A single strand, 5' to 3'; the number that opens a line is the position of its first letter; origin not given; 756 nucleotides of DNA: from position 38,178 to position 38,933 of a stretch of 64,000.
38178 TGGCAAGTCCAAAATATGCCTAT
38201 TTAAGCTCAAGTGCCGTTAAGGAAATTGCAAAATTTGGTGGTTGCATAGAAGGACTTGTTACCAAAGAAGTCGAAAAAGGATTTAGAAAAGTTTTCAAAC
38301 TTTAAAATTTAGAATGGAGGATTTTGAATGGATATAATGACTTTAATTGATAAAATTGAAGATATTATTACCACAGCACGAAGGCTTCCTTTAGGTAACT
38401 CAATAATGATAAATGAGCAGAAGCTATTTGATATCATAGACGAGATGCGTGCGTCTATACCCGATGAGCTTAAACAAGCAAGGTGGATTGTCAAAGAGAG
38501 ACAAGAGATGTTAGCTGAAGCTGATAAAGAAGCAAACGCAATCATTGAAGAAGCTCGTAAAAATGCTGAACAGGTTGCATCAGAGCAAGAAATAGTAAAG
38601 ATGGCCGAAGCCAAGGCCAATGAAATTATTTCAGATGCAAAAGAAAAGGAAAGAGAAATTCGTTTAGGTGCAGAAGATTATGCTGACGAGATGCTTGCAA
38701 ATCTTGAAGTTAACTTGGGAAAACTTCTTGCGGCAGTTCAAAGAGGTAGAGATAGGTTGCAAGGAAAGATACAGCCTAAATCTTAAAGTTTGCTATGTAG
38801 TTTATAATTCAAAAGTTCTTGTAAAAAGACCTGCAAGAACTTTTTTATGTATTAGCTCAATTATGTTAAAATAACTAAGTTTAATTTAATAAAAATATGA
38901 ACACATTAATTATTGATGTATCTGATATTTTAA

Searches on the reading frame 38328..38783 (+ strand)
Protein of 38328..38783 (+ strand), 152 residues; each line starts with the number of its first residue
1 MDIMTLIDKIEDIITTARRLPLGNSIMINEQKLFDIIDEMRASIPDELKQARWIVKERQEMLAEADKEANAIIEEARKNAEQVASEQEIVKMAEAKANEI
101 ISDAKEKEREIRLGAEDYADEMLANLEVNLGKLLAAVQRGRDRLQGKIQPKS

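Call 49: search_protein_families(library=pfam, proteins=[window:38328-38783:+], max_evalue=0.00001)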
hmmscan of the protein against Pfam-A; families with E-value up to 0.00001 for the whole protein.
window:38328-38783:+ (152 aa): 0 families

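Call 51: search_protein_families(library=pfam, proteins=[window:38328-38783:+], max_evalue=0.000001)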
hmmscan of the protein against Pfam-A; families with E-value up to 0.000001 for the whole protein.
window:38328-38783:+ (152 aa): 0 families

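Call 83: search_protein_families(library=ncbifam, proteins=[window:38328-38783:+], max_evalue=0.1)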
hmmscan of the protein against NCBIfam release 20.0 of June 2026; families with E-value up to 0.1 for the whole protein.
window:38328-38783:+ (152 aa): 22 families
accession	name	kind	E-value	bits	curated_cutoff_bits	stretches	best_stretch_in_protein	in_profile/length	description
NF050102.1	DivIVA_Wag31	equivalog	1.7e-06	28.1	260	1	56-149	134-221/256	DivIVA-like cell division protein Wag31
NF005198.1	PRK06669.1-3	equivalog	1.9e-06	27.3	200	1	30-140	40-142/299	flagellar assembly protein FliH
NF011042.0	PRK14472.1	equivalog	3.3e-06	27.2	198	1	49-128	66-143/175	F0F1 ATP synthase subunit B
NF009992.0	PRK13461.1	equivalog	6.3e-06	25.9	127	1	37-112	41-115/159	F0F1 ATP synthase subunit B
NF006256.0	PRK08404.1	equivalog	8.7e-05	22.6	107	1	56-111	13-67/103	V-type ATP synthase subunit H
NF009987.0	PRK13453.1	equivalog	0.0002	21.2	172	1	49-107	66-122/173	F0F1 ATP synthase subunit B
TIGR01144.1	ATP_synt_b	equivalog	0.0004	20.3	65.5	1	33-85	20-79/147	F0F1 ATP synthase subunit B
NF002170.0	PRK01005.1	equivalog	0.0011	18.8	280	1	87-130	30-73/208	V-type ATP synthase subunit E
TIGR02926.1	AhaH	equivalog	0.0013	18.9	48.5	1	90-127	4-41/85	ATP synthase archaeal subunit H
NF002424.0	PRK01558.1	equivalog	0.0024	17.4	241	0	87-122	25-60/203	V-type ATP synthase subunit E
NF004412.0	PRK05759.1-3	equivalog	0.0038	17.1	156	1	50-107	76-131/185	F0F1 ATP synthase subunit B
TIGR01069.2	mutS2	equivalog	0.0056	15.1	400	1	30-111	507-589/790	endonuclease MutS2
NF006574.0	PRK09098.1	subfamily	0.0059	16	278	0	56-145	28-112/277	HrpE/YscL family type III secretion apparatus protein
NF004411.0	PRK05759.1-2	equivalog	0.0075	16.3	131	1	42-109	59-121/156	F0F1 ATP synthase subunit B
NF002629.0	PRK02292.1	equivalog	0.0089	15.8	184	0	87-125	19-57/192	V-type ATP synthase subunit E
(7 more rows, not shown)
